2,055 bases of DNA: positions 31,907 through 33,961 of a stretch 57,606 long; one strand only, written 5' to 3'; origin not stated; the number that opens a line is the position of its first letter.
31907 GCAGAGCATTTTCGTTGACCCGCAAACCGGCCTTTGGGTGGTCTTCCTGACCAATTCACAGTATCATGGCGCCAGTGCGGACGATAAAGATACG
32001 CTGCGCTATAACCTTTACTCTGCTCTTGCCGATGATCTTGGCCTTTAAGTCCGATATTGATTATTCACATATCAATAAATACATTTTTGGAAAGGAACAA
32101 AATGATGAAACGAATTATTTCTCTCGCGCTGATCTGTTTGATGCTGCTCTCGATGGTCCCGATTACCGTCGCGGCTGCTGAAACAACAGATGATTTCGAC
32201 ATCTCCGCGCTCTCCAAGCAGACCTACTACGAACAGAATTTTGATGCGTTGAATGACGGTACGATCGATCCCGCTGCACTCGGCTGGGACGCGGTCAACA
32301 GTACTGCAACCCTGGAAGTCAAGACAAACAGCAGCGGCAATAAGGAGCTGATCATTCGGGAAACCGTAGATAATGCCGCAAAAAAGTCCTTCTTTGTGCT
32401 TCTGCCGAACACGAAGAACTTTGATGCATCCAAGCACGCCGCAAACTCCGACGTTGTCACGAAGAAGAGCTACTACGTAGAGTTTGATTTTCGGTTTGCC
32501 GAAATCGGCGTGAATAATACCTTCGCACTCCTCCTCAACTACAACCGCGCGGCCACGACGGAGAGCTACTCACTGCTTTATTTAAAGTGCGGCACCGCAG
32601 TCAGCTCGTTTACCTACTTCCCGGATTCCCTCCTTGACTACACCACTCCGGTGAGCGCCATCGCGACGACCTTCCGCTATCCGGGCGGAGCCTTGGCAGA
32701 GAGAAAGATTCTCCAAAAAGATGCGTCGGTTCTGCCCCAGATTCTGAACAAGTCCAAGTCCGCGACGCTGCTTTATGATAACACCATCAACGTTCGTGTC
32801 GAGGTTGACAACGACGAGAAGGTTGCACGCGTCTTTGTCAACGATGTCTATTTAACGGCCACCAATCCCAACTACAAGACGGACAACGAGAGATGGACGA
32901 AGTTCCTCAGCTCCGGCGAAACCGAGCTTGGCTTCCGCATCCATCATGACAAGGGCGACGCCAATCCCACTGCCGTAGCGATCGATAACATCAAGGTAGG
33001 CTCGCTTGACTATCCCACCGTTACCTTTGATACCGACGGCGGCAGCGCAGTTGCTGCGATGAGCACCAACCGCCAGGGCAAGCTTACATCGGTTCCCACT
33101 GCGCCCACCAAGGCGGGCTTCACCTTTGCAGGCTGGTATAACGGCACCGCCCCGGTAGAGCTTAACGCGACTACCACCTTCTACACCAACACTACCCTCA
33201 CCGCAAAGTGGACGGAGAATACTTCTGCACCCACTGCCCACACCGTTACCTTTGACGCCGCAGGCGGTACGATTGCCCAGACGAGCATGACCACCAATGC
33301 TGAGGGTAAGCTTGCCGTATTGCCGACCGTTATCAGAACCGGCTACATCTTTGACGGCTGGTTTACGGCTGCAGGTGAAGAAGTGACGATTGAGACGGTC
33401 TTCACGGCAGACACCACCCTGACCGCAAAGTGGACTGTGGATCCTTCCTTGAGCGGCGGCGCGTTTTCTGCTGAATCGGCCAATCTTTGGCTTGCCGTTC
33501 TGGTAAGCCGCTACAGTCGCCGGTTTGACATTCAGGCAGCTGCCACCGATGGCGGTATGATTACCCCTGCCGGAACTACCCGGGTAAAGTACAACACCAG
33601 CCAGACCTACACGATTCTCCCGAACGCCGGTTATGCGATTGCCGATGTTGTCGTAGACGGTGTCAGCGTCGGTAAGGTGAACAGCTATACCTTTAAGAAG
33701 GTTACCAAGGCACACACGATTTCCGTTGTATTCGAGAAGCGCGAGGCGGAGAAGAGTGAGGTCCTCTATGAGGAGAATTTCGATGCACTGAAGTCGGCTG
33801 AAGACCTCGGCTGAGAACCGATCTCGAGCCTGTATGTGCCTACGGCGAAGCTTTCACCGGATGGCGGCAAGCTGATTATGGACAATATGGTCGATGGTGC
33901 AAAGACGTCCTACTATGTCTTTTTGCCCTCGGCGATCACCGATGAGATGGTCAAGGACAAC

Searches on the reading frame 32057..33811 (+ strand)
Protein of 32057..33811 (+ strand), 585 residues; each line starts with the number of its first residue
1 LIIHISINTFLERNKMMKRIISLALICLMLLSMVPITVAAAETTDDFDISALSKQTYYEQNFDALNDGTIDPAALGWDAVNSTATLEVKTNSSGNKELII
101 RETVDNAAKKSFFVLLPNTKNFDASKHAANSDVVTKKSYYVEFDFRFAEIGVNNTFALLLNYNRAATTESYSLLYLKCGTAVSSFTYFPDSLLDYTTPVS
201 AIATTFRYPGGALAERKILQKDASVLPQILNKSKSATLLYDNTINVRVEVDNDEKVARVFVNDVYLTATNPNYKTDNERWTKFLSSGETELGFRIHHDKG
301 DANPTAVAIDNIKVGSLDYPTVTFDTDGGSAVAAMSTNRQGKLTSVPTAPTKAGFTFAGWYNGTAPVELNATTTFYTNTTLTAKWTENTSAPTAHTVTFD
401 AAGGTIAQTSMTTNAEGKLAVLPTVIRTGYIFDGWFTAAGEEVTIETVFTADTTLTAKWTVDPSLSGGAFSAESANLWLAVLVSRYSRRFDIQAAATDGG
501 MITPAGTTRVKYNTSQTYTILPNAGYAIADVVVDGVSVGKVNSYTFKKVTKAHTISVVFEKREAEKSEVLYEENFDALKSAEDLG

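Call 66: search_protein_families(library=pfam, proteins=[window:32057-33811:+], max_evalue=0.00001)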
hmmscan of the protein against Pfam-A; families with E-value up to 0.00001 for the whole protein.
window:32057-33811:+ (585 aa): 1 family
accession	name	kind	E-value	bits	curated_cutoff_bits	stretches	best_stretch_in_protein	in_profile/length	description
PF09479.16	Flg_new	-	2.3e-24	85.7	27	2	395-458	1-65/65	Listeria-Bacteroides repeat domain (List_Bact_rpt)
